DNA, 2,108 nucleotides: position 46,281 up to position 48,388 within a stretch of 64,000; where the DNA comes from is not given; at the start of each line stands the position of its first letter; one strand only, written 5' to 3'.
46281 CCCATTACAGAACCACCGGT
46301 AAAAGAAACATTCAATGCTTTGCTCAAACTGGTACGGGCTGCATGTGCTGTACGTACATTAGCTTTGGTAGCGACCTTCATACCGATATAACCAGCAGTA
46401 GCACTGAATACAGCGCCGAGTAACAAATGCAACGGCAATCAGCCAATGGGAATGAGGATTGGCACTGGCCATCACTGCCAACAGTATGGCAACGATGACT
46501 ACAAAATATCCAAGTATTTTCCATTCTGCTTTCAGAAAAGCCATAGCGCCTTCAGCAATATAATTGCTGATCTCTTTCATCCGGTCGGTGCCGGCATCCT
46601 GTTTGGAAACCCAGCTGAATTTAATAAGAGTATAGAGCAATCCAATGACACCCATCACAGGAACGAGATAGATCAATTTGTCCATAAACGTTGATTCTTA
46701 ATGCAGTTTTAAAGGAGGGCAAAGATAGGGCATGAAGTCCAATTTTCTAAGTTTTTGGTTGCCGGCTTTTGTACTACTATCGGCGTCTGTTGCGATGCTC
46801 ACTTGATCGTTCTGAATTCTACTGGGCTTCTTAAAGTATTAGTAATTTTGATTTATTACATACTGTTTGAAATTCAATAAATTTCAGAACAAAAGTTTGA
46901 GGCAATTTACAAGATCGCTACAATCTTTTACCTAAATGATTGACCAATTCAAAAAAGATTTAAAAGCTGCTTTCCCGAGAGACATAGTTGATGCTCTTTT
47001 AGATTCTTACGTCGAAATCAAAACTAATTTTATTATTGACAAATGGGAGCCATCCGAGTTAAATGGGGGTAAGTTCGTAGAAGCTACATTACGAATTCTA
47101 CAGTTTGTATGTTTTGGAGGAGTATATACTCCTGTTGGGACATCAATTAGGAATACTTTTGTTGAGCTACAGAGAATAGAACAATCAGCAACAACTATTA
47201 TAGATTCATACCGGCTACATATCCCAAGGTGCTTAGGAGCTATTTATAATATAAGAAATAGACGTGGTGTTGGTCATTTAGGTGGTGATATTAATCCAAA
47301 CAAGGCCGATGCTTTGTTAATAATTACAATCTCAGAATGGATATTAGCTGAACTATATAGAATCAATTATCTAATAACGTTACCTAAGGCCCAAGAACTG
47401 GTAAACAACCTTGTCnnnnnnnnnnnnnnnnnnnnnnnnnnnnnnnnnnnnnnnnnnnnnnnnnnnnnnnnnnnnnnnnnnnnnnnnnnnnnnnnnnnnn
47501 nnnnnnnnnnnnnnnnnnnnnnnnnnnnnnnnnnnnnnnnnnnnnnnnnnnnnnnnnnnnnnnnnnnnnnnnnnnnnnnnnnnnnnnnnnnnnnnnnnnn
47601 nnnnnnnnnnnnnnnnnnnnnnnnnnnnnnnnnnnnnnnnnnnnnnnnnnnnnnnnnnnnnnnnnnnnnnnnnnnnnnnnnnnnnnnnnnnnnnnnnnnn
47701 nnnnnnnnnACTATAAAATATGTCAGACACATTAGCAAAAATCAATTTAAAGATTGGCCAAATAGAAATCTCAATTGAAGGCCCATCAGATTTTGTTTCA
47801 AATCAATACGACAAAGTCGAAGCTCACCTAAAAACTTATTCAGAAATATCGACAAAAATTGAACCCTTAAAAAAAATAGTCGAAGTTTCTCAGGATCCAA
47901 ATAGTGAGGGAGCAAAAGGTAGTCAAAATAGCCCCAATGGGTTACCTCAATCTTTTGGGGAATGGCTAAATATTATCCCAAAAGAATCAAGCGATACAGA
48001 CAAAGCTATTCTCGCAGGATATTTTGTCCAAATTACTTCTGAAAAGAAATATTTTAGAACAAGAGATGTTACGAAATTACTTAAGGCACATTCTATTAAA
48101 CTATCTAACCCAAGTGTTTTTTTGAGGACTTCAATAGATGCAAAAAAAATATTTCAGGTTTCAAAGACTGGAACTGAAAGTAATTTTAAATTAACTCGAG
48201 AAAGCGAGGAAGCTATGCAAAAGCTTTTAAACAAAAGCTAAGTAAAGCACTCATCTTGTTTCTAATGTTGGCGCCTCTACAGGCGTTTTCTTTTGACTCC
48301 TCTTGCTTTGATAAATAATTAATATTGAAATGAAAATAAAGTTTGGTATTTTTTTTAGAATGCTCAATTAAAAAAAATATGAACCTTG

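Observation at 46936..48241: Low-GC two-gene islet: a HEPN-like/winged-helix protein plus a small wHTH partner, a candidate uncharacterised toxin-antitoxin or anti-phage module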

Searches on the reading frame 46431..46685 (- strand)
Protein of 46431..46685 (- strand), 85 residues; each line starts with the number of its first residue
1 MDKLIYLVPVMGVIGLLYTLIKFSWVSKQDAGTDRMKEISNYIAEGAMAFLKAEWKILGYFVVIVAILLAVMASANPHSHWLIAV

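Call 76: find_related_loci(query=window:46431-46685:-, collection=metagenome_contigs, flank=6000)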
Query window:46431-46685:- (85 aa) in metagenome_contigs; peptide patterns used: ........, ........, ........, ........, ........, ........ (x = any residue, [..] = any of these).
600 stretches matched a pattern (row limit reached: there are more); 528 encode a relative of the query (tblastn E <= 1e-3); the best 80 are kept; 80 distinct loci.
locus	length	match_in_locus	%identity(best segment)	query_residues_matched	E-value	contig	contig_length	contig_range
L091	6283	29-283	94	1-85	7e-52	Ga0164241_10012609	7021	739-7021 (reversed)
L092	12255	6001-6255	92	1-85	2e-51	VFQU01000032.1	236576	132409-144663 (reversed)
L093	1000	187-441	91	1-85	6e-54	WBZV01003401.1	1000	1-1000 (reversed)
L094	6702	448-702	91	1-85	2e-50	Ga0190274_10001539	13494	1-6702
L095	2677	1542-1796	88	1-85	4e-50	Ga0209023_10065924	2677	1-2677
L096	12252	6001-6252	92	1-84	5e-50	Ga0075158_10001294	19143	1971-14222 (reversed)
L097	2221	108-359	92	1-84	3e-50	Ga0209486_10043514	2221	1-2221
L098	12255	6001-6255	87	1-85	8e-50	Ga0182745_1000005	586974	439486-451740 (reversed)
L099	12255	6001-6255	89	1-85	7e-50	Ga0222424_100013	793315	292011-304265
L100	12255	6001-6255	88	1-85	1e-49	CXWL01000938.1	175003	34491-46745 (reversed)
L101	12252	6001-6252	93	1-84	4e-50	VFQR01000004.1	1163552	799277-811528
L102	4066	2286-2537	89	1-84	7e-50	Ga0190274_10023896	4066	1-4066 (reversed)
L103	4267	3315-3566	92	1-84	5e-50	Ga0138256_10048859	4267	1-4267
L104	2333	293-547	86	1-85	1e-49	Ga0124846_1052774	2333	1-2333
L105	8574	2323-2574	90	1-84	2e-49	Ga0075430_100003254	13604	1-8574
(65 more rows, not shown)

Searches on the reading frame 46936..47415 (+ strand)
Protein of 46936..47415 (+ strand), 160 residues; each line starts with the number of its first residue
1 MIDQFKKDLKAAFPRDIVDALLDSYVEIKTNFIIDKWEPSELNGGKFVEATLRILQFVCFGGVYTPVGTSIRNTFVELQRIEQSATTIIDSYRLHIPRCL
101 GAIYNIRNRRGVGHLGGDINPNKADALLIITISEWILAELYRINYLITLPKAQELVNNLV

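Call 37: search_protein_representatives(alignment_id=A3)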
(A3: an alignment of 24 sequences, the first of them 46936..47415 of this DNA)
Query: 24 sequences, 159 profile positions. Proteins with E-value up to 0.001 (for the whole library): 950; up to 1e-10: 603; up to 1e-30: 143. The best 150 are listed.
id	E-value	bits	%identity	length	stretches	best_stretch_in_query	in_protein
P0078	7.9e-75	266.1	-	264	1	1-159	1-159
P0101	2.9e-73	261.1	-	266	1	1-159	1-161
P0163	2.8e-64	231.8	-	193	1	1-146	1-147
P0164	8.1e-61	220.6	-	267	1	1-159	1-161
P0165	5.7e-60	217.9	-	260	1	3-159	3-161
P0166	8.7e-58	210.8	-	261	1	3-159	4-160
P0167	1.4e-57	210.1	-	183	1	2-159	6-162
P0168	2.7e-56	205.9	-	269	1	1-159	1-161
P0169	3.5e-56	205.6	-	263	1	2-159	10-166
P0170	6.6e-55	201.4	-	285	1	2-159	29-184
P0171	3.8e-53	195.7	-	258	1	1-159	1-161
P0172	6.4e-53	194.9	-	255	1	1-159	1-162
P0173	6.9e-52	191.6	-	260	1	2-159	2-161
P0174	7.7e-51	188.2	-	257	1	4-159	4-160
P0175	5.2e-50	185.5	-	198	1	1-159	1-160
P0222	1.4e-37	145.1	-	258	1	12-158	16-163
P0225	4.0e-37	143.6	-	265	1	15-159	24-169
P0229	1.0e-36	142.3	-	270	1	14-157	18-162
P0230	1.1e-36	142.2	-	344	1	15-159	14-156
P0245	1.8e-35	138.2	-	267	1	13-158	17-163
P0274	1.9e-33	131.7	-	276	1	12-158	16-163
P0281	3.7e-33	130.7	-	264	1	9-159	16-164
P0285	1.2e-32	129.1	-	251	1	10-158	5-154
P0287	1.6e-32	128.7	-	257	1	3-158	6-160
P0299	3.5e-31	124.3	-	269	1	9-159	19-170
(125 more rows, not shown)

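Call 41: search_protein_families(library=pfam, proteins=[P0222, P0225, P0229, P0245, P0274, P0281, P0285, P0287, P0299], max_evalue=10)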
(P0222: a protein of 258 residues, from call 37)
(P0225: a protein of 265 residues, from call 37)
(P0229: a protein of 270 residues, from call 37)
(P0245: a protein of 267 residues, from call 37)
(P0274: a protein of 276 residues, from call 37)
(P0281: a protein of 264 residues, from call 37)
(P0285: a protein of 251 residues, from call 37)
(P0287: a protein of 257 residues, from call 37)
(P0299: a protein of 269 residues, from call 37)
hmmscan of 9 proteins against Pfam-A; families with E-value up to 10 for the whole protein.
P0222 (258 aa): 0 families

P0225 (265 aa): 1 family
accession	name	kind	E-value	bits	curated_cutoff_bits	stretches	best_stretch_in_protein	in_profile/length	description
PF21929.2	GpP_4th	-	0.12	12.7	27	1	160-203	22-65/87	Mu phage baseplate assembly protein GpP, fourth domain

P0229 (270 aa): 0 families

P0245 (267 aa): 0 families

P0274 (276 aa): 1 family
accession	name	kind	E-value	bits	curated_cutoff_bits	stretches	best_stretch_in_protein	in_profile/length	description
PF04365.19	BrnT_toxin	-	0.033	14.9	34.5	0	19-56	22-58/77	Ribonuclease toxin, BrnT, of type II toxin-antitoxin system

P0281 (264 aa): 1 family
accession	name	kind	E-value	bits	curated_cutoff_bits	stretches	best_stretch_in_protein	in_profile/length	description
PF19916.4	VMAP-M0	-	0.57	11.2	25.9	0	214-259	3-51/104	vWA-MoxR associated protein middle region 0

P0285 (251 aa): 2 families
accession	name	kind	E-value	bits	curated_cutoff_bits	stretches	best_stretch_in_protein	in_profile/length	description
PF06224.18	AlkZ-like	-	0.0012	19.1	25.9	1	177-228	170-220/329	DNA glycosylase AlkZ-like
PF14355.11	Abi_C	-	0.013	16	24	1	96-131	40-77/83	Abortive infection C-terminus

P0287 (257 aa): 0 families

P0299 (269 aa): 0 families

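Call 82: find_encoding_contigs(protein=P0230, flank=4000, max_places=3)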
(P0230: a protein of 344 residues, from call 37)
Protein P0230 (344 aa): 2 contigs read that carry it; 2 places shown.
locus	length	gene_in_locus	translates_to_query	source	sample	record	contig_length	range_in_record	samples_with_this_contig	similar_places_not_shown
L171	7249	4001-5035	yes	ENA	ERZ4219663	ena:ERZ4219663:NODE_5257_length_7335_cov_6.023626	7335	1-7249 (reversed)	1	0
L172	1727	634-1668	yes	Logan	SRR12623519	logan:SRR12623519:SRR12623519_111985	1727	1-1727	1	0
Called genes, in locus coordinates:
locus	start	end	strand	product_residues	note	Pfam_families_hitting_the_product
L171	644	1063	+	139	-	-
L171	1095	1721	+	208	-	PF13240:Zn_Ribbon_1 (weak)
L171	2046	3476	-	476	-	-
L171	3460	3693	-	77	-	-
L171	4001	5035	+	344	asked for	-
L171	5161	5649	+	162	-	-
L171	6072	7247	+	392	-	?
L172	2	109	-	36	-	?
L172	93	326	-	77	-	-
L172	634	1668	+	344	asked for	-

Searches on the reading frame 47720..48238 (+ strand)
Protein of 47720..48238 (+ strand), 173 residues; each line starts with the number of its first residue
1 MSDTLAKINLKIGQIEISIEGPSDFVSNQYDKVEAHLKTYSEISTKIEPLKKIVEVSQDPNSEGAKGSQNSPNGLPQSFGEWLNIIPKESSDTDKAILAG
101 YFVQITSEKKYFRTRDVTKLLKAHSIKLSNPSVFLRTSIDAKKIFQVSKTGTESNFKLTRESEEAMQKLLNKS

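Call 3: search_protein_families(library=pfam, proteins=[window:47720-48238:+], max_evalue=1)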
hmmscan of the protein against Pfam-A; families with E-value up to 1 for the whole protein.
window:47720-48238:+ (173 aa): 0 families

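Call 4: search_protein_families(library=padloc, proteins=[window:47720-48238:+], max_evalue=1)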
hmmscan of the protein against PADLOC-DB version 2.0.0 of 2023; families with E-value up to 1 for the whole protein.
window:47720-48238:+ (173 aa): 0 families

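Call 5: search_protein_families(library=ncbifam, proteins=[window:47720-48238:+], max_evalue=1)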
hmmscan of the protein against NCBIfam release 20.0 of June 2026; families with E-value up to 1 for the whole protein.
window:47720-48238:+ (173 aa): 0 families

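Call 8: search_solved_structures(query=window:47720-48238:+, max_evalue=10)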
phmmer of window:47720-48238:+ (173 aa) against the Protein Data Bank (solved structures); distinct sequences matched with E-value up to 10: 0.

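Call 10: find_homologous_proteins(query=window:47720-48238:+, max_evalue=0.001)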
Query window:47720-48238:+ (173 aa): 42 proteins with E <= 0.001 among 79 candidates.
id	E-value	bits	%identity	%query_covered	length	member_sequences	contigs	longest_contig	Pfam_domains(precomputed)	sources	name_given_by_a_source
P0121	3.5e-104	363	100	100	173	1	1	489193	-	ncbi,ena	-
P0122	1.9e-70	254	72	99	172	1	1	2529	-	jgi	jgi:hypothetical protein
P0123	5.7e-70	252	71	99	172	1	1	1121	-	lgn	-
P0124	2.0e-69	250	72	99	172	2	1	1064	-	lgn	-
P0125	4.7e-68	246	71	95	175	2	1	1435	-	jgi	-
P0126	2.1e-67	244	69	100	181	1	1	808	-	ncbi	-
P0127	3.0e-67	243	72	99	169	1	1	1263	-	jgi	jgi:hypothetical protein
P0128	2.2e-66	240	71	99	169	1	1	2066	-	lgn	-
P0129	1.7e-65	238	69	100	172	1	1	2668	-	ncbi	-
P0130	2.6e-61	224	63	98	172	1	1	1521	-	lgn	-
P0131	5.1e-60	220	64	98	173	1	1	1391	-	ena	-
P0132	2.8e-59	217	62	98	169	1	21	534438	-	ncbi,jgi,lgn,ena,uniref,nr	ncbi:MAG: hypothetical protein EO766_17900 [Hydrotalea sp. AMD]|uniref:hypothetical protein n=1 Tax=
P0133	7.7e-59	216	63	98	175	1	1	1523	-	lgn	-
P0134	1.4e-58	215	64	98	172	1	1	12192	-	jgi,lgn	-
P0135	1.8e-58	215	63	98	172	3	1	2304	-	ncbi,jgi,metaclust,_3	metaclust:\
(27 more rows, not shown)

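Call 30: predict_structure(alignment_id=A2)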
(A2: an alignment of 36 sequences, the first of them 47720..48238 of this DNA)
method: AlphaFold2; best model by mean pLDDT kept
length: 173 residues; sequences in the alignment: 36
mean_pLDDT: 66.6   pTM: 0.45
mean pLDDT of the five models: 66.6, 65.4, 64.0, 62.0, 60.2
residues with pLDDT >= 90: 0; 70-90: 92; 50-70: 51; < 50: 30
segments of 3 or more residues with pLDDT < 50: 1-3, 47-71
pLDDT, mean of each block of 10 residues (from residue 1): 52 56 64 67 50 35 37 64 75 82 82 85 74 74 80 81 78 56
secondary structure, 60 per line:
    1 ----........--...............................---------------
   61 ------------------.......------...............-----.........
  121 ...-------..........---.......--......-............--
elements in order: E5-12 E15-22 H23-45 H79-85 H92-106 H114-123 H131-140 E144-150 E153-158 H160-171

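Call 31: search_protein_families(library=phrogs, proteins=[window:47720-48238:+], max_evalue=1)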
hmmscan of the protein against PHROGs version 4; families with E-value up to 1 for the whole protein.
window:47720-48238:+ (173 aa): 0 families

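Call 34: fold_search(model_id=the predicted structure, library=pdb)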
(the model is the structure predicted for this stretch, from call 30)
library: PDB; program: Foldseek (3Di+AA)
matches with E <= 10: 1006; with E <= 0.001: 0
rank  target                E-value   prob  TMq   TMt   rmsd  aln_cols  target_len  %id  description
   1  5aip_A                1.0e-02  0.99  0.34  0.41   9.6       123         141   14  Crystal structure of NadR in complex with 4-hydroxyphenylacetate (released 2016-03-02)
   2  6el8_A                2.3e-02  1.00  0.37  0.65   3.8        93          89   14  Crystal structure of the Forkhead domain of human FOXN1 in complex with DNA (released 2017-11-15)
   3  2fxa_B                2.5e-02  1.00  0.37  0.36   4.3        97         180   15  Structure of the Protease Production Regulatory Protein hpr from Bacillus subtilis. (released 2006-03-14)
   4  4ld5_A                2.8e-02  1.00  0.36  0.44   4.7        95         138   16  Crystal structure of MepR Q18P mutant from multidrug resistant S. aureus clinical isolate (released 2013-09-11)
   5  3vod_B                3.0e-02  1.00  0.35  0.44   4.8       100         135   14  Crystal Structure of mutant MarR C80S from E.coli (released 2013-03-06)
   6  9gm9_D                3.0e-02  0.99  0.39  0.23  12.3       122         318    9  MukBEF in a DNA capture state (released 2025-03-26)
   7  9gm7_D                3.1e-02  0.99  0.39  0.25  12.4       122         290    9  MukBEF in a nucleotide-bound state with open neck gate (monomer) (released 2025-03-26)
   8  4lmy_A                4.2e-02  0.99  0.31  0.36   5.6        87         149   14  Structure of GAS PerR-Zn-Zn (released 2014-04-02)
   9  1s3j_A                4.2e-02  0.99  0.33  0.39   5.0        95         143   15  X-ray crystal structure of YusO protein from Bacillus subtilis (released 2004-04-13)
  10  3eco_A                4.8e-02  1.00  0.35  0.44   5.4        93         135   15  Crystal structure of MepR, a transcription regulator of the Staphylococcus aureus multidrug efflux pump MepA (released 2009-02-10)
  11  3voe_B                4.8e-02  0.99  0.35  0.44   4.9       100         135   14  Crystal Structure of wild type MarR (apo form) from E.coli (released 2013-03-06)
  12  9ff4_A                5.3e-02  0.99  0.37  0.36   4.5        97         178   14  The structure of G.kaustophilus T-1 ScoC-17bp dsDNA complex (released 2025-06-04)
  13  5x11_H                5.3e-02  0.99  0.33  0.33   4.2        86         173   19  Crystal structure of Bacillus subtilis PadR in complex with operator DNA (released 2017-11-22)
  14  7vox_A                6.0e-02  0.98  0.32  0.57   3.6        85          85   13  The crystal structure of human forkhead box protein A in complex with DNA 2 (released 2022-08-17)
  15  4l9t_B                6.0e-02  0.98  0.35  0.43   5.7       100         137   17  Crystal structure of MepR F27L mutant from multidrug resistant S. aureus clinical isolate (released 2013-09-11)
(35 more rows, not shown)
